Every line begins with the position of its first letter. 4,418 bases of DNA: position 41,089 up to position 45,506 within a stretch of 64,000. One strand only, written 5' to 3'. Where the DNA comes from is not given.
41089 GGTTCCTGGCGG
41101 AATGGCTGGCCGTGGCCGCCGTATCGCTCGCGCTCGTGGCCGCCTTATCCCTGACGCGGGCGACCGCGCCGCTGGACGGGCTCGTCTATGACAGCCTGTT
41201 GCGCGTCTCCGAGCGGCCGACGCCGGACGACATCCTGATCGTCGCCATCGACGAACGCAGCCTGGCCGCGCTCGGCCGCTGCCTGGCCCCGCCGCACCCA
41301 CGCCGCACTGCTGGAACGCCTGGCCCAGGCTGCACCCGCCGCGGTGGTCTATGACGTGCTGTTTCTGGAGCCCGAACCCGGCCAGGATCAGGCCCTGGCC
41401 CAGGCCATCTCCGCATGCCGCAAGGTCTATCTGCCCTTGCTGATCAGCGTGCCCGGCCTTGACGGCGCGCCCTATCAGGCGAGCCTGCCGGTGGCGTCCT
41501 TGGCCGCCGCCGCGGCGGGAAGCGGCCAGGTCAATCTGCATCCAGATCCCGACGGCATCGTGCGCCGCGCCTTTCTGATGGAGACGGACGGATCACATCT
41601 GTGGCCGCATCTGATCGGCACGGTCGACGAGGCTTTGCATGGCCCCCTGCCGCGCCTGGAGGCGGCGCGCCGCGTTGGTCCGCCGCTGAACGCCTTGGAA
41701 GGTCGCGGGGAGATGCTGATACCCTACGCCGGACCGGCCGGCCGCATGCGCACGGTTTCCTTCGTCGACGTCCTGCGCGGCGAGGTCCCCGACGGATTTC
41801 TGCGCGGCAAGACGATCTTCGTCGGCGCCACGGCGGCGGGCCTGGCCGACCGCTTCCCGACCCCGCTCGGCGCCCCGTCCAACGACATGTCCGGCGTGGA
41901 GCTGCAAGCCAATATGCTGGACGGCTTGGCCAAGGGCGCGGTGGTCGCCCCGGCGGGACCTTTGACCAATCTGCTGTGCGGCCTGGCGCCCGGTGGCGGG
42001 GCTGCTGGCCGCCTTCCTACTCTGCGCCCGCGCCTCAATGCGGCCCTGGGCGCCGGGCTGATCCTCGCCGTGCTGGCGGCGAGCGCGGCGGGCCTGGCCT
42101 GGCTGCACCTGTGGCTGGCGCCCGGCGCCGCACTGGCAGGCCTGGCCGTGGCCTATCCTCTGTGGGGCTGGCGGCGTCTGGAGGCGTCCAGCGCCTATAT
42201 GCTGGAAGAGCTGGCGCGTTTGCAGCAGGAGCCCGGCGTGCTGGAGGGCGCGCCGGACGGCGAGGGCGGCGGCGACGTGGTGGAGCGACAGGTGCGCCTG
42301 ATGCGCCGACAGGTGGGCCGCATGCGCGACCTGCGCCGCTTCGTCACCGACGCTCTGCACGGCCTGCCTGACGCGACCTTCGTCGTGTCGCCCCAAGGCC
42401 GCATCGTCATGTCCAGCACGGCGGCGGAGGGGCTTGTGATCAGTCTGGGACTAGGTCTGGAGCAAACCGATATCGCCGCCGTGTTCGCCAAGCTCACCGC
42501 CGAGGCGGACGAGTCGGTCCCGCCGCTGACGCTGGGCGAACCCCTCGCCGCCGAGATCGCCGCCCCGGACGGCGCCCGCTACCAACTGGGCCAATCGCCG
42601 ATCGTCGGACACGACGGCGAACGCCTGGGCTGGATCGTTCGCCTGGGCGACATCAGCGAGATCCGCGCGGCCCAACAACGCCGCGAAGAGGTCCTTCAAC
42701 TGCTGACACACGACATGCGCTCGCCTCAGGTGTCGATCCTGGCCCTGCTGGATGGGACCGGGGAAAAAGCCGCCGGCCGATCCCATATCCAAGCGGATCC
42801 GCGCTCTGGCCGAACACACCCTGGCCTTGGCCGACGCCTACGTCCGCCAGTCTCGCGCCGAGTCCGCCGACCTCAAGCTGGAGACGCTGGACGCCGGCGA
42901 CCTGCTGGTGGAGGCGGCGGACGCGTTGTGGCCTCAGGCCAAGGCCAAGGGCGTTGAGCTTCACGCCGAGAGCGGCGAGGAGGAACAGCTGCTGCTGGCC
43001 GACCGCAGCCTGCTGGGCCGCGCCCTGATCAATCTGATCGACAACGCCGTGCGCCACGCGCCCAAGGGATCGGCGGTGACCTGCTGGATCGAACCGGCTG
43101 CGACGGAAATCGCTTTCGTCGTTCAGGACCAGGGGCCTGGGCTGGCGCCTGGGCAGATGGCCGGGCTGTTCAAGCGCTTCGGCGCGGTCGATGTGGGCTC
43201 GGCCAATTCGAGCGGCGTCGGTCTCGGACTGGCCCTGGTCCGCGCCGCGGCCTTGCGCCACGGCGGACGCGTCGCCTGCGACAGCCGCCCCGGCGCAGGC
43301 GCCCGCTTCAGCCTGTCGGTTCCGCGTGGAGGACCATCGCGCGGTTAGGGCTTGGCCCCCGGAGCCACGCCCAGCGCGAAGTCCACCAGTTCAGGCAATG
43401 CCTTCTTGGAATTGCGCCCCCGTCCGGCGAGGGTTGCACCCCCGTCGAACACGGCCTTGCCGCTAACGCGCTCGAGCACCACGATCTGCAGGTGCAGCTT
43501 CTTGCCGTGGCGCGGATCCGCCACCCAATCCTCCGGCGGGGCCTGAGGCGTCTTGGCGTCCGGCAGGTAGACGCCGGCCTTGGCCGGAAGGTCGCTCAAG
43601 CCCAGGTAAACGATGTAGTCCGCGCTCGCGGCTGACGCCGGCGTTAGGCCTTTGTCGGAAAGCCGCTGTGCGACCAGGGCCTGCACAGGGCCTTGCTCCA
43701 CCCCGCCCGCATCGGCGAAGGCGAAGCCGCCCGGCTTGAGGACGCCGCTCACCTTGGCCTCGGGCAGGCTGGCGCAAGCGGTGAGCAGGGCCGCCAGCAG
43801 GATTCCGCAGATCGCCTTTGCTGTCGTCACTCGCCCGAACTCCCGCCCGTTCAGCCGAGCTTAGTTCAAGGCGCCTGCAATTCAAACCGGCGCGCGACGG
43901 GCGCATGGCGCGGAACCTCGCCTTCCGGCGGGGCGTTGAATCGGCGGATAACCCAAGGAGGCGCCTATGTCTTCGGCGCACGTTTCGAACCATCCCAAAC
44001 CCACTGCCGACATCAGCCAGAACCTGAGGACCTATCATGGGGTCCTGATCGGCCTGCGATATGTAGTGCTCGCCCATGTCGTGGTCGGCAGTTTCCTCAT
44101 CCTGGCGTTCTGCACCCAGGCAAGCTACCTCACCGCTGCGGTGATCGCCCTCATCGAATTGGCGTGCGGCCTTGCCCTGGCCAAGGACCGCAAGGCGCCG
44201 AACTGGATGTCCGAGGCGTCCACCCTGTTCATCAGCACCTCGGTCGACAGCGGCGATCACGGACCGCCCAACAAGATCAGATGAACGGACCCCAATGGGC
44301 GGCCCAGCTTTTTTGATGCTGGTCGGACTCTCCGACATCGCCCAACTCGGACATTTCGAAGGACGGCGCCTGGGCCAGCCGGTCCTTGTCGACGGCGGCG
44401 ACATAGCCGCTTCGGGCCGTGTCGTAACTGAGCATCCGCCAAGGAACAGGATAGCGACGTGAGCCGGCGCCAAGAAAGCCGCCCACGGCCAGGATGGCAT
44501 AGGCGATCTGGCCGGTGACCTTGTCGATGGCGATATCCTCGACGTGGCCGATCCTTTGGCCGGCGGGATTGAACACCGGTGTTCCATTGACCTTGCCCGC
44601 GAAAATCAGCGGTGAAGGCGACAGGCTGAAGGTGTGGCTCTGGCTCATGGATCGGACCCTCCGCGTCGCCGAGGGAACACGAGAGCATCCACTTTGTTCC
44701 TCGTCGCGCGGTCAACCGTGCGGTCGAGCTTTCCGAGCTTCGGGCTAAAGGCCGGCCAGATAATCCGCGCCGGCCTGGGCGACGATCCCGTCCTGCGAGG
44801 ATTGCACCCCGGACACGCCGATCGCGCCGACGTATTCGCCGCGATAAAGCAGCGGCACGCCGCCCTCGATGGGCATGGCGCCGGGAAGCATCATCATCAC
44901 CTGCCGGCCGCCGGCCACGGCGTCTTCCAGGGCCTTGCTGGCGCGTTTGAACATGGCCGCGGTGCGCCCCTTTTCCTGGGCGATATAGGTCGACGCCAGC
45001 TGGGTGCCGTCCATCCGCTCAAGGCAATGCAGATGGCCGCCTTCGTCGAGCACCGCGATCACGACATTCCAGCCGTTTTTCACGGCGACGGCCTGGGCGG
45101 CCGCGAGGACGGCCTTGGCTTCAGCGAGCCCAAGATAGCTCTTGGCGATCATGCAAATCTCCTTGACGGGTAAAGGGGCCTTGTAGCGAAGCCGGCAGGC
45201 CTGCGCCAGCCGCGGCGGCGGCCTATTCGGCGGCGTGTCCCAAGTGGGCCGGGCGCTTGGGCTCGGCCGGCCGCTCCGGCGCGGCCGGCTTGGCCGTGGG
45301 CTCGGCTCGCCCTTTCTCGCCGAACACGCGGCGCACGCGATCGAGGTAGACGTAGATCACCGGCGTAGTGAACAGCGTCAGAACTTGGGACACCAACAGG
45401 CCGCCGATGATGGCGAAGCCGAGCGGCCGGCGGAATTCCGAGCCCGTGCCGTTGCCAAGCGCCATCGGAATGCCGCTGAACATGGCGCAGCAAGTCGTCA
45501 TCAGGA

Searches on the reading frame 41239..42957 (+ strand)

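Call 36: search_protein_families(library=pfam, proteins=[window:41239-42957:+], max_evalue=0.01)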
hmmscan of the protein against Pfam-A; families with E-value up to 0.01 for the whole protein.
window:41239-42957:+ (572 aa): 1 family
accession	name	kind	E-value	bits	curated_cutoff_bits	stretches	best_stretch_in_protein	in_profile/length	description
PF05226.16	CHASE2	-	1.8e-42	146.1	26.3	1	14-239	50-232/257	CHASE2 domain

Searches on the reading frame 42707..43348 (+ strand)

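Call 36: search_protein_families(library=pfam, proteins=[window:42707-43348:+], max_evalue=0.01)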
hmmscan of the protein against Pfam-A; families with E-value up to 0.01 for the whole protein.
window:42707-43348:+ (213 aa): 2 families
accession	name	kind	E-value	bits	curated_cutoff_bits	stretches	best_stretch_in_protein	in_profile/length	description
PF02518.31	HATPase_c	-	8.3e-23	81.4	26.4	1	99-207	2-109/111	Histidine kinase-, DNA gyrase B-, and HSP90-like ATPase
PF13581.12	HATPase_c_2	-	0.001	19.5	27.4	1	106-180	39-107/127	Histidine kinase-like ATPase domain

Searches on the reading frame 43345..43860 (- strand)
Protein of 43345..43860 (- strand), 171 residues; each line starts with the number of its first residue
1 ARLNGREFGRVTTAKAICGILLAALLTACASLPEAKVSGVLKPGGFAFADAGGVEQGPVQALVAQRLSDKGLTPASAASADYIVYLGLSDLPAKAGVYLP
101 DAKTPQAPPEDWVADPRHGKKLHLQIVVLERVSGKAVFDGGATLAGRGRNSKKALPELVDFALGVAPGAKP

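Call 36: search_protein_families(library=pfam, proteins=[window:43345-43860:-], max_evalue=0.01)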
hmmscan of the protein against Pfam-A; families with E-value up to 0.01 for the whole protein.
window:43345-43860:- (171 aa): 1 family
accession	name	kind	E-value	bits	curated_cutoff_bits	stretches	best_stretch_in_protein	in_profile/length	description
PF13590.11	DUF4136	-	0.0023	18.8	32.8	1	54-160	33-144/152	Domain of unknown function (DUF4136)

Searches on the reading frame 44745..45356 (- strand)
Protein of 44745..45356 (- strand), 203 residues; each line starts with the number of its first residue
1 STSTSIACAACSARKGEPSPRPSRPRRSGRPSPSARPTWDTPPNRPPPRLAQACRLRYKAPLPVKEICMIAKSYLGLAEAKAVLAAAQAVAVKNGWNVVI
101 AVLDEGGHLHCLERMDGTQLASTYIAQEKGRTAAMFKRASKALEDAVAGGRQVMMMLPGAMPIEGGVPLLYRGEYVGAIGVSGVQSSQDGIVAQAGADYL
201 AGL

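Call 36: search_protein_families(library=pfam, proteins=[window:44745-45356:-], max_evalue=0.01)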
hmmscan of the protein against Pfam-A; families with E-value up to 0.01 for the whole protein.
window:44745-45356:- (203 aa): 1 family
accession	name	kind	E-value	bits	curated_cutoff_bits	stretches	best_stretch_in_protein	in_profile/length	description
PF03928.20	HbpS-like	-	2.7e-32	111.9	25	1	76-197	2-127/128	Haem degrading protein HbpS-like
